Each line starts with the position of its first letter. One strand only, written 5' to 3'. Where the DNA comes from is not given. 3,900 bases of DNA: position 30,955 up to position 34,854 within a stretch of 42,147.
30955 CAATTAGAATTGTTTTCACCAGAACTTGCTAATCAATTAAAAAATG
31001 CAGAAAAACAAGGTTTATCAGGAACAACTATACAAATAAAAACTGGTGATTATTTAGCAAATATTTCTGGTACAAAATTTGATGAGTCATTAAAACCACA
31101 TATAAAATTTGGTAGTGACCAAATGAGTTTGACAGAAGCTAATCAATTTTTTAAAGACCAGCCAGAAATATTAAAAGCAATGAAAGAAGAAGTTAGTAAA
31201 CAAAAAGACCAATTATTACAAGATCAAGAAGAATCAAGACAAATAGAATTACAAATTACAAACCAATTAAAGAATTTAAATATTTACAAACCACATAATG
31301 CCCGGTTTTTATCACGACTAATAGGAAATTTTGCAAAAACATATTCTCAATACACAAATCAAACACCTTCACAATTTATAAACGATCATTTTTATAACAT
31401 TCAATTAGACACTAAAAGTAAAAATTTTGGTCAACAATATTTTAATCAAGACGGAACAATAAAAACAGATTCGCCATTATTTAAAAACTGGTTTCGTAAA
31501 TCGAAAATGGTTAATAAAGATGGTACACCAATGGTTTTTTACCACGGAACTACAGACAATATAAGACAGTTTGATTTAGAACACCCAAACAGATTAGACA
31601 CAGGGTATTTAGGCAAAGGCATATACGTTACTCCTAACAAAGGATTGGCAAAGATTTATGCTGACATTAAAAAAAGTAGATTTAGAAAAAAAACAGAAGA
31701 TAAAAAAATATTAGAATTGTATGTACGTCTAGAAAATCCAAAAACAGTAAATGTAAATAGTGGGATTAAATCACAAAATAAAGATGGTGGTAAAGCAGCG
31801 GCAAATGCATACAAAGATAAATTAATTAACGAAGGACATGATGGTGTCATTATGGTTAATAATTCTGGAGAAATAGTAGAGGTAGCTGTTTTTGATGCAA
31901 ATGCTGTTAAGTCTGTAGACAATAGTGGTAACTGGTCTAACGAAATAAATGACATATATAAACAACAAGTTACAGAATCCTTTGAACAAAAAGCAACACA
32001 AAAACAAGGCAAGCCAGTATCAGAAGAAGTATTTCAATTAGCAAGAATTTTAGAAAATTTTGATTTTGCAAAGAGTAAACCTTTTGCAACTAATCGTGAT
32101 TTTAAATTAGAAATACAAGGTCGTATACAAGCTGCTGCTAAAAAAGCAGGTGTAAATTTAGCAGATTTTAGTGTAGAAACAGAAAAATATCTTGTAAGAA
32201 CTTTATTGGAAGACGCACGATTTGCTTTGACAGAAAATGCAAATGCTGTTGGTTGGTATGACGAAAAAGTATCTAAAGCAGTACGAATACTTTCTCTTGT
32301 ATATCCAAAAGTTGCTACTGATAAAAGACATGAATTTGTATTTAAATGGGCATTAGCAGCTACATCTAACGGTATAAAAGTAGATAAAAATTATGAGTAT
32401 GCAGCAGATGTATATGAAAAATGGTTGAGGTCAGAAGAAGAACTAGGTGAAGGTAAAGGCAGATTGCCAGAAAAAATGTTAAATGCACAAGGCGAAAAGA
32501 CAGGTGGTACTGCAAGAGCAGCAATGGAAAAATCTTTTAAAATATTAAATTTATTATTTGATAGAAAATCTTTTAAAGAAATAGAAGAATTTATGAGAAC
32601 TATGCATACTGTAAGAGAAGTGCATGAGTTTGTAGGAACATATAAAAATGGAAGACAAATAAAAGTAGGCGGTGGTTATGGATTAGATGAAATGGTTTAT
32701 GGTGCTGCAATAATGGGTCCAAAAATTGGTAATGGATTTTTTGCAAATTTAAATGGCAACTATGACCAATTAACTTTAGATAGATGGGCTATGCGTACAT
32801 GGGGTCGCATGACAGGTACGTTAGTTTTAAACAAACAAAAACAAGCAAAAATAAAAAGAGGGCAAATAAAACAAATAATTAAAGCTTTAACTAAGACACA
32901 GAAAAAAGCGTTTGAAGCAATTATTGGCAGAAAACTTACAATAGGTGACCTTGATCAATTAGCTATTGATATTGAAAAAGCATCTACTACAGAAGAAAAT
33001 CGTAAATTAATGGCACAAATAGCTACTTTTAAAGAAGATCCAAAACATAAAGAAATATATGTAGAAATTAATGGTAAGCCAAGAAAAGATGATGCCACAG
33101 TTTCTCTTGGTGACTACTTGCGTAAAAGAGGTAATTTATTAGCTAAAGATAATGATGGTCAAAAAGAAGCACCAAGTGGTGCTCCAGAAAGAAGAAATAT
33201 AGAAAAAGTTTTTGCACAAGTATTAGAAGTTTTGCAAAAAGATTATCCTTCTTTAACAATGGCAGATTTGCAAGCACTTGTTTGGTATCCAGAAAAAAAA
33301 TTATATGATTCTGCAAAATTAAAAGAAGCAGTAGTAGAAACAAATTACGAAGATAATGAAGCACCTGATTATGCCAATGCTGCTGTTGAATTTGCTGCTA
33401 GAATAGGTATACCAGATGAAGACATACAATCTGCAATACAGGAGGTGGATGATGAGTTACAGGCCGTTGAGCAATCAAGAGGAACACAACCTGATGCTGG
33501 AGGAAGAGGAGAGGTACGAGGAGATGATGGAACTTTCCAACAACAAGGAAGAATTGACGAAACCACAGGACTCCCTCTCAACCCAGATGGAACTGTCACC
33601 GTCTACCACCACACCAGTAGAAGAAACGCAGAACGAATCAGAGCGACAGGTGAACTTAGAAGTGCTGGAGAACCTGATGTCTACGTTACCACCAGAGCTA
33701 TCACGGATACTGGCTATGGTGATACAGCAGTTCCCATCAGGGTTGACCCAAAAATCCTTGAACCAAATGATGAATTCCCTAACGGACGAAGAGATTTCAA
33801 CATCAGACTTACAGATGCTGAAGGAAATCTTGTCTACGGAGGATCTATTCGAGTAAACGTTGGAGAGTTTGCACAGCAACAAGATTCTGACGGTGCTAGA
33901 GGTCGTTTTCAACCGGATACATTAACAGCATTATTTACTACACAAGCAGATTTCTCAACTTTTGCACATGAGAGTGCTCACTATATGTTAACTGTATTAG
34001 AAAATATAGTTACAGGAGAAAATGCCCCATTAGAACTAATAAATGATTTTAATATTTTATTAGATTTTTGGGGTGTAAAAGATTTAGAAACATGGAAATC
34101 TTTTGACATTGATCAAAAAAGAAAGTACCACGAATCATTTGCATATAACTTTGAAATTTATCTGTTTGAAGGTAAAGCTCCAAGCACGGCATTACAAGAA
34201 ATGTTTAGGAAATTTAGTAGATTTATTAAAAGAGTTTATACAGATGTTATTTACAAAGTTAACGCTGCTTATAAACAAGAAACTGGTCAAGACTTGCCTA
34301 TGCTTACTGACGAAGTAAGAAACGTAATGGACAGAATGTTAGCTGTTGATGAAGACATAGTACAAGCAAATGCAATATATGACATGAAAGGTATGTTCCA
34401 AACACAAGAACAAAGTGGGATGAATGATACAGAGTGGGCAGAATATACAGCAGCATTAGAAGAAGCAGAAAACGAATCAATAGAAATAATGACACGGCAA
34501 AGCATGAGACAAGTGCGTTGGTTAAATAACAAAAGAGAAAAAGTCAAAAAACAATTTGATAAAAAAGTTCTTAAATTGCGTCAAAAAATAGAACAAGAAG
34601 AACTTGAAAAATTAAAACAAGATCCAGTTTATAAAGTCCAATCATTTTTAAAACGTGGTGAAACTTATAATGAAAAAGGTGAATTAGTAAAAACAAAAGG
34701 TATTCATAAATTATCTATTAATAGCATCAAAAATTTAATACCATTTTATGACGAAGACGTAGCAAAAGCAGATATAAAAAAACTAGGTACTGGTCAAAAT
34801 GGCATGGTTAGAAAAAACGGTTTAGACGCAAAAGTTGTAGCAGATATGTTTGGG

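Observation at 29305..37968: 2,887-aa virion polyvalent protein with two ART-like modules and an HExxH module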

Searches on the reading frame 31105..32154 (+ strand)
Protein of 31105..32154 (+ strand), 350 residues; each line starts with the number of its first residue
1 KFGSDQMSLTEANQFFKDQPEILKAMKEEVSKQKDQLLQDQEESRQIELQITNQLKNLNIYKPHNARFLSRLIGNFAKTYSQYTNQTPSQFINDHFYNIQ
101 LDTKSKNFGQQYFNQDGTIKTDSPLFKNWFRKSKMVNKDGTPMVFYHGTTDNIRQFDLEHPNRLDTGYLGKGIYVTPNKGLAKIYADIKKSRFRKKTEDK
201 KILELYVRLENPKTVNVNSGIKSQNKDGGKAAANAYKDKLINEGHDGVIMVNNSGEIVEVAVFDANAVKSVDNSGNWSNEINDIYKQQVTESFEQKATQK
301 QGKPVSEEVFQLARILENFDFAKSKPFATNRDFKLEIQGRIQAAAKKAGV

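Call 11: search_protein_families(library=pfam, proteins=[window:31105-32154:+], max_evalue=10)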
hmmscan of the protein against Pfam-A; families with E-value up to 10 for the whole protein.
window:31105-32154:+ (350 aa): 3 families
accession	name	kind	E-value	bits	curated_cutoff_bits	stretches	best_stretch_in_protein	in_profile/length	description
PF18760.7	ART-PolyVal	-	3.2e-19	70.5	31.2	1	137-274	1-136/140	ADP-Ribosyltransferase in polyvalent proteins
PF13151.12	DUF3990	-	8.5e-05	22.7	32.2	1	143-207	1-59/152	Protein of unknown function (DUF3990)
PF00165.29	HTH_AraC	-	0.013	16.1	26.6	1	75-93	24-42/42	Bacterial regulatory helix-turn-helix proteins, AraC family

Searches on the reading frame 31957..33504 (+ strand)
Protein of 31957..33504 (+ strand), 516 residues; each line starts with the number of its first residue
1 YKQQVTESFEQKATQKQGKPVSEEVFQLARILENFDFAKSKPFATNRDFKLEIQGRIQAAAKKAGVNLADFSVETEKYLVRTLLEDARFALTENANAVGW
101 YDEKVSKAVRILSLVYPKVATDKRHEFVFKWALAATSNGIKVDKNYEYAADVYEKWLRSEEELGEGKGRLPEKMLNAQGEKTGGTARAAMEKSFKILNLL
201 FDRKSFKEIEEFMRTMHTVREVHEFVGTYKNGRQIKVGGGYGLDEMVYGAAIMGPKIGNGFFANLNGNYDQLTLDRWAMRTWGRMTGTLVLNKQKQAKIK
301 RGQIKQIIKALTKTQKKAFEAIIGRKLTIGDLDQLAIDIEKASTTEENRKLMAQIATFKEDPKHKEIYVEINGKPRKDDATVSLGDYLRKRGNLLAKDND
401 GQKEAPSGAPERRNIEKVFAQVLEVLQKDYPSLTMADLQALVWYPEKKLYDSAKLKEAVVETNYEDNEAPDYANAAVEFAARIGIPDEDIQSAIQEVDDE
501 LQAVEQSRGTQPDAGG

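Call 69: search_protein_representatives(protein=window:31957-33504:+)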
Query: 516 residues. Proteins with E-value up to 0.001 (for the whole library): 1813; up to 1e-10: 1343; up to 1e-30: 438. The best 150 are listed.
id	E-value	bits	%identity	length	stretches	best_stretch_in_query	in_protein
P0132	8.8e-227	769.9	70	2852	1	1-515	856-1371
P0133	2.5e-199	679.4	68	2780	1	7-516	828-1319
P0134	9.6e-151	519.1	54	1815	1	1-504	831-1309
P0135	1.5e-142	492.1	54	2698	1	3-514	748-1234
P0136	3.5e-140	484.3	54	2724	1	8-511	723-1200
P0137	6.7e-138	476.8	53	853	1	9-512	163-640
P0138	3.3e-135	467.9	52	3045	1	13-515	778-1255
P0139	6.2e-135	467.0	52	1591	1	12-512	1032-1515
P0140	1.9e-134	465.4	52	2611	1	13-511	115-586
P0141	4.1e-133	461.0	51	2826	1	7-516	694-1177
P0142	1.7e-131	455.6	50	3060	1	13-513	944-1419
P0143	3.5e-131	454.6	51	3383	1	9-515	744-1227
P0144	4.4e-130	451.0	50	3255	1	12-514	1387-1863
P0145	5.3e-129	447.4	50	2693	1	11-509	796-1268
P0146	5.8e-124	430.8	47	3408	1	12-511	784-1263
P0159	1.9e-107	376.4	48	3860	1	5-482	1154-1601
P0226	1.5e-79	284.3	43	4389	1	34-496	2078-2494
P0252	2.2e-74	267.3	41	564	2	31-350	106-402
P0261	4.0e-73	263.2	44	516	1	60-499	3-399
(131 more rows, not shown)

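Call 70: search_protein_families(library=pfam, proteins=[P0159, P0226, P0261, P0252], max_evalue=0.001)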
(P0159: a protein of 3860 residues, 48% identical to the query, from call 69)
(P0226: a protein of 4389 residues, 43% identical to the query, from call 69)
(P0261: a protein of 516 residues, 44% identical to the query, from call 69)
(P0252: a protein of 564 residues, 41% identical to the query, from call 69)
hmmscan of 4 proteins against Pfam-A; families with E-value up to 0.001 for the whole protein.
P0159 (3860 aa): 3 families
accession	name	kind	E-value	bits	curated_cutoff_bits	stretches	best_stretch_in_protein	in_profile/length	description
PF18853.6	LPD37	-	3.1e-54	184.5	27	1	2168-2411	1-242/243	Large polyvalent protein associated domain 37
PF18857.6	LPD38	-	1.4e-37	130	27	1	3560-3751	4-188/189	Large polyvalent protein associated domain 38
PF18013.6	Phage_lysozyme2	-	2.6e-22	80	28.2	1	46-166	15-137/140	Phage tail lysozyme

P0226 (4389 aa): 5 families
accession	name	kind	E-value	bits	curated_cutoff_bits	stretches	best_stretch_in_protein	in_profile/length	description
PF18823.6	InPase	-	1.6e-53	180.6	26.8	1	824-958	1-135/135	Inorganic Pyrophosphatase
PF18857.6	LPD38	-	1e-38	133.7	27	1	4088-4277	6-189/189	Large polyvalent protein associated domain 38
PF18760.7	ART-PolyVal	-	1.4e-27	97.6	31.2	3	2826-2943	1-140/140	ADP-Ribosyltransferase in polyvalent proteins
PF18853.6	LPD37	-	2.9e-15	56.9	27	1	1503-1690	49-237/243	Large polyvalent protein associated domain 37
PF01832.25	Glucosaminidase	-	3e-14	54.2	30.2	1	40-156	2-116/123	Mannosyl-glycoprotein endo-beta-N-acetylglucosaminidase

P0261 (516 aa): 0 families

P0252 (564 aa): 0 families

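Call 74: search_solved_structures(query=A5, max_evalue=10, show_alignments=2)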
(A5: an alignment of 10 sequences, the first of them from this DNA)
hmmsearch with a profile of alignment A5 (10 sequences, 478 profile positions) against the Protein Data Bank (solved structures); distinct sequences matched with E-value up to 10: 0.

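Call 89: search_protein_families(library=pfam, alignment_id=A5, max_evalue=1)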
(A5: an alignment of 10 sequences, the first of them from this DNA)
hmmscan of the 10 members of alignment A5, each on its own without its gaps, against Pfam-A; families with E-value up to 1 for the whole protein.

A. member 1, seq(516 aa): 3 families
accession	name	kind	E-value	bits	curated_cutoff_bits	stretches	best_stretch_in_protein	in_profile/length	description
PF23802.1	DUF7178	-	0.00099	19.5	27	1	253-287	114-148/193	Family of unknown function (DUF7178)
PF17762.8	HTH_ParB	-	0.045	14.3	22.6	0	295-338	55-99/102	ParB HTH domain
PF24103.1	NT_N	-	0.11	13.2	27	1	293-338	16-61/95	Neurotrophin 1 N-terminal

B. families by the number of members that match (of 10 scanned): 17 families
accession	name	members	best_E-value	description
PF18834.6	LPD22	3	0.0003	Large polyvalent protein associated domain 22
PF23802.1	DUF7178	2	0.00099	Family of unknown function (DUF7178)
PF04967.18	HTH_10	1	0.023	HTH DNA binding domain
PF15943.11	YdaS_toxin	1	0.028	Bacterial toxin YdaS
PF12617.14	LdpA_C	1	0.034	Light dependent period A C-terminal domain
PF17762.8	HTH_ParB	1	0.045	ParB HTH domain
PF04286.17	DUF445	1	0.057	Protein of unknown function (DUF445)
PF03201.21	HMD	1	0.071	H2-forming N5,N10-methylene-tetrahydromethanopterin dehydrogenase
PF08938.16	HBS1_N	1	0.075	HBS1 N-terminus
PF05055.17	DUF677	1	0.088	Protein of unknown function (DUF677)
PF07196.18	Flagellin_IN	1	0.094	Flagellin hook IN motif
PF24103.1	NT_N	1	0.11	Neurotrophin 1 N-terminal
PF20306.3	Sp-DndD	1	0.11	Small protein found in certain Dnd DNA modification systems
PF09373.15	PMBR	1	0.14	Pseudomurein-binding repeat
PF24886.1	DUF7740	1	0.18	Domain of unknown function (DUF7740)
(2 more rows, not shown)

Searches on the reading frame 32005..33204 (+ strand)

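Call 11: search_protein_families(library=pfam, proteins=[window:32005-33204:+], max_evalue=10)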
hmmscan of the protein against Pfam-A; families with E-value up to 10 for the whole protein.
window:32005-33204:+ (400 aa): 3 families
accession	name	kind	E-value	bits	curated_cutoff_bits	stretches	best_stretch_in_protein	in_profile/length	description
PF23802.1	DUF7178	-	0.00061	20.2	27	1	237-271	114-148/193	Family of unknown function (DUF7178)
PF17762.8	HTH_ParB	-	0.023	15.3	22.6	1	279-322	55-99/102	ParB HTH domain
PF24103.1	NT_N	-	0.091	13.5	27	1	277-322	16-61/95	Neurotrophin 1 N-terminal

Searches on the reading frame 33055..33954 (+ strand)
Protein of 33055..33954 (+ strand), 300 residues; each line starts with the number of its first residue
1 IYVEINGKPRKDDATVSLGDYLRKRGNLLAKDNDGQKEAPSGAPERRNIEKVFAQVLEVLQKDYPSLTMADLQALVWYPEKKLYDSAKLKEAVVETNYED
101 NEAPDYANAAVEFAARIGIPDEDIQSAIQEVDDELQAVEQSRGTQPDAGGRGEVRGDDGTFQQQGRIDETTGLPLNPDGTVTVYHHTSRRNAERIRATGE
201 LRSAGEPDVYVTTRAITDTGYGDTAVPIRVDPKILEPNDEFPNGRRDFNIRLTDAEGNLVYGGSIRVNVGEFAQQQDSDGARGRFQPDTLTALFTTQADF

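Call 11: search_protein_families(library=pfam, proteins=[window:33055-33954:+], max_evalue=10)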
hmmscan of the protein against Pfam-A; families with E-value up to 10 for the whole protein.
window:33055-33954:+ (300 aa): 1 family
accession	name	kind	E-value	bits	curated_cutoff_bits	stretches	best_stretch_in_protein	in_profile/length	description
PF01885.22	PTS_2-RNA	-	0.038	14.5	26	1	53-216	30-135/177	RNA 2'-phosphotransferase, Tpt1 / KptA family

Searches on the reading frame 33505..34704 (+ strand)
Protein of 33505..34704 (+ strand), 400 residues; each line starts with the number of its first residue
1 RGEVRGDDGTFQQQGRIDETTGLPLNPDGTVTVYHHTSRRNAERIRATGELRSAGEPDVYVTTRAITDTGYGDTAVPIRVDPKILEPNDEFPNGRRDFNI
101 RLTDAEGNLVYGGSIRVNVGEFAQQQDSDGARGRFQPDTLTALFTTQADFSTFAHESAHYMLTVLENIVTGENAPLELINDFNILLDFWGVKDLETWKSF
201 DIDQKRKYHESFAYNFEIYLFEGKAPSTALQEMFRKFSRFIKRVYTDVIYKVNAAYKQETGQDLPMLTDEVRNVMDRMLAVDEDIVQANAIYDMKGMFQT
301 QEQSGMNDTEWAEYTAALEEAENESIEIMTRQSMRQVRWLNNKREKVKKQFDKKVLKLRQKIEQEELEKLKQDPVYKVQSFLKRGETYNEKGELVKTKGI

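Call 11: search_protein_families(library=pfam, proteins=[window:33505-34704:+], max_evalue=10)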
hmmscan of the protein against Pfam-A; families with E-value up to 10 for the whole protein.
window:33505-34704:+ (400 aa): 1 family
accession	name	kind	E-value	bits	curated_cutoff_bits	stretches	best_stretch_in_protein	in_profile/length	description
PF10357.16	WH_KIN17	-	0.22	11.9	25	1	284-370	29-114/119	KIN17 WH-like domain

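Call 12: find_homologous_proteins(query=window:33505-34464:+, max_evalue=0.001)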
Query window:33505-34464:+ (320 aa): 91 proteins with E <= 0.001 among 2042 candidates.
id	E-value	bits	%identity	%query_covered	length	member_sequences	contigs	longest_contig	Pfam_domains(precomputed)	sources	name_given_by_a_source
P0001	8.1e-137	474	69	98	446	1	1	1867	-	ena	-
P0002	3.9e-93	330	63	74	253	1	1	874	-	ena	-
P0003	5.2e-87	310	67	68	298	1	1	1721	-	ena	-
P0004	4.4e-86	307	54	60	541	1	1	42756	-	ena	-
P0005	1.0e-83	299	69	60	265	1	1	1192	-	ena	-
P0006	3.1e-68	248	57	60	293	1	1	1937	-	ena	-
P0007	2.3e-64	236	64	56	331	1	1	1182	-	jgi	jgi:hypothetical protein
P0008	1.1e-57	214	62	57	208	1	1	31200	-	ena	-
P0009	1.1e-54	204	49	59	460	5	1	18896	PF18819.7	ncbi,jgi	jgi:hypothetical protein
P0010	7.0e-53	198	57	50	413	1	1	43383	-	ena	-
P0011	1.9e-52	196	62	52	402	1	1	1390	-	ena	-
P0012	1.2e-50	191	55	48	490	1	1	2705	-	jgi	-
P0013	3.1e-49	186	63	47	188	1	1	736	-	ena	-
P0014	1.2e-48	184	88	32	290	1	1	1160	-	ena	-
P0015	7.9e-48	181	52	50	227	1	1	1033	-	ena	-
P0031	5.3e-30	123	58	32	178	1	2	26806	-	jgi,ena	jgi:hypothetical protein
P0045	1.1e-27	115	64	27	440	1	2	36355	PF18760.8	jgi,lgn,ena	-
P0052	4.8e-27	113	56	33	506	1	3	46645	-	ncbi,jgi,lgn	-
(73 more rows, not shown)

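Call 62: find_encoding_contigs(protein=P0045, flank=8000, max_places=2)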
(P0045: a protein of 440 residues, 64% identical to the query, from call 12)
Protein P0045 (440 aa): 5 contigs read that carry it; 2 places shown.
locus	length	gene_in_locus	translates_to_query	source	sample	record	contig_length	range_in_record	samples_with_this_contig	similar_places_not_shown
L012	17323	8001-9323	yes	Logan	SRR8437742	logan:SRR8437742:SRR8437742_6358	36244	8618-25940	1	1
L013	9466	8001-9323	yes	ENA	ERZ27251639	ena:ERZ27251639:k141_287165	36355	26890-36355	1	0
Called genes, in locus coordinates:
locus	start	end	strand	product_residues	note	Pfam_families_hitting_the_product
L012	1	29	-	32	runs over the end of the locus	-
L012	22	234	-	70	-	-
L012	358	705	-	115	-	PF05866:RusA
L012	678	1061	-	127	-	PF05772:NinB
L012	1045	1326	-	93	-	PF16786:RecA_dep_nuc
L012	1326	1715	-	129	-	PF00436:SSB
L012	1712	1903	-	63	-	PF15943:YdaS_toxin (weak)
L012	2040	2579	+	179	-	PF06378:SSAP_Sak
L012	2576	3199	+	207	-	PF09588:YqaJ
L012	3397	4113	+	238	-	PF07120:DUF1376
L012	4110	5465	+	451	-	PF00772:DnaB, PF13481:AAA_25, PF03796:DnaB_C, PF06745:ATPase (weak)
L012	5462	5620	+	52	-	-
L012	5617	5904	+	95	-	-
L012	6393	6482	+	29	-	-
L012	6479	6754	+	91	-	-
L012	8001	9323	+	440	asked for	PF18760:ART-PolyVal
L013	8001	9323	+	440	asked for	PF18760:ART-PolyVal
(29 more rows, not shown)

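Call 63: find_encoding_contigs(protein=P0031, flank=8000, max_places=2)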
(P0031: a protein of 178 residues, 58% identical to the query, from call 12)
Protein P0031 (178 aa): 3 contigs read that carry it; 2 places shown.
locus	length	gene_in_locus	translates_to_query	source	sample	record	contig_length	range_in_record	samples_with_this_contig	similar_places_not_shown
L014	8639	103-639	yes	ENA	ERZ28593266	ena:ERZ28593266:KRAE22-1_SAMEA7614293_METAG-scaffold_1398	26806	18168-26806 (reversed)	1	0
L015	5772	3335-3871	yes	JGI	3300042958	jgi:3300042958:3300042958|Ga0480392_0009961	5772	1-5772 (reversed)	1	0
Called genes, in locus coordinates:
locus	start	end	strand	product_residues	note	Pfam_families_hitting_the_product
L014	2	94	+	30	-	?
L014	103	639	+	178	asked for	-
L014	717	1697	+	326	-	-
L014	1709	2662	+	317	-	PF17236:SU10_MCP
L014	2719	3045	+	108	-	-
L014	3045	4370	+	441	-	PF13414:TPR_11 (faint), PF13424:TPR_12 (faint), PF13428:TPR_14 (faint), PF12895:ANAPC3 (weak), PF14559:TPR_19 (weak), PF23914:TPR_CcmH_CycH, PF00515:TPR_1 (weak), PF13181:TPR_8 (weak), +3 more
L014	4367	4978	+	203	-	-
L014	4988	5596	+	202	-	PF24175:SU10_adaptor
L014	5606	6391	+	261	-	-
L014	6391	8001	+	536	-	-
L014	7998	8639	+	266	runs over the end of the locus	-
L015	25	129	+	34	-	-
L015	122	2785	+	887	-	-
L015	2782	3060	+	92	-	-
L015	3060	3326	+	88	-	-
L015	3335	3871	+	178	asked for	-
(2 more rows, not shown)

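Call 66: find_encoding_contigs(protein=P0052, flank=8000, max_places=1)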
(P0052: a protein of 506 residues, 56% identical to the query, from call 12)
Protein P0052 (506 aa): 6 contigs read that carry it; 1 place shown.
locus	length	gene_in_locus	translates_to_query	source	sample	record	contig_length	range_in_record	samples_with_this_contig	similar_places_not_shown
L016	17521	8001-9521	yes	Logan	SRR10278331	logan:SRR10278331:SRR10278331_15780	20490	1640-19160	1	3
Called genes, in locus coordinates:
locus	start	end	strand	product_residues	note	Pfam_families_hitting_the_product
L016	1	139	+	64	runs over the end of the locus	-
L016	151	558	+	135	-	-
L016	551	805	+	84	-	-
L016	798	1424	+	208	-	PF00589:Phage_integrase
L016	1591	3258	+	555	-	-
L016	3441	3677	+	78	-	-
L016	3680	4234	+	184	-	-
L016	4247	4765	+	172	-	-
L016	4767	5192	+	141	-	-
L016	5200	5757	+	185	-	-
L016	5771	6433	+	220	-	-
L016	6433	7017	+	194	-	PF08241:Methyltransf_11 (faint)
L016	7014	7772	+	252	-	PF13912:zf-C2H2_6 (weak), PF07460:NUMOD3 (faint), PF08722:Tn7_TnsA-like_N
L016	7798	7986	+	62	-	-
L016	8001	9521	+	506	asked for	-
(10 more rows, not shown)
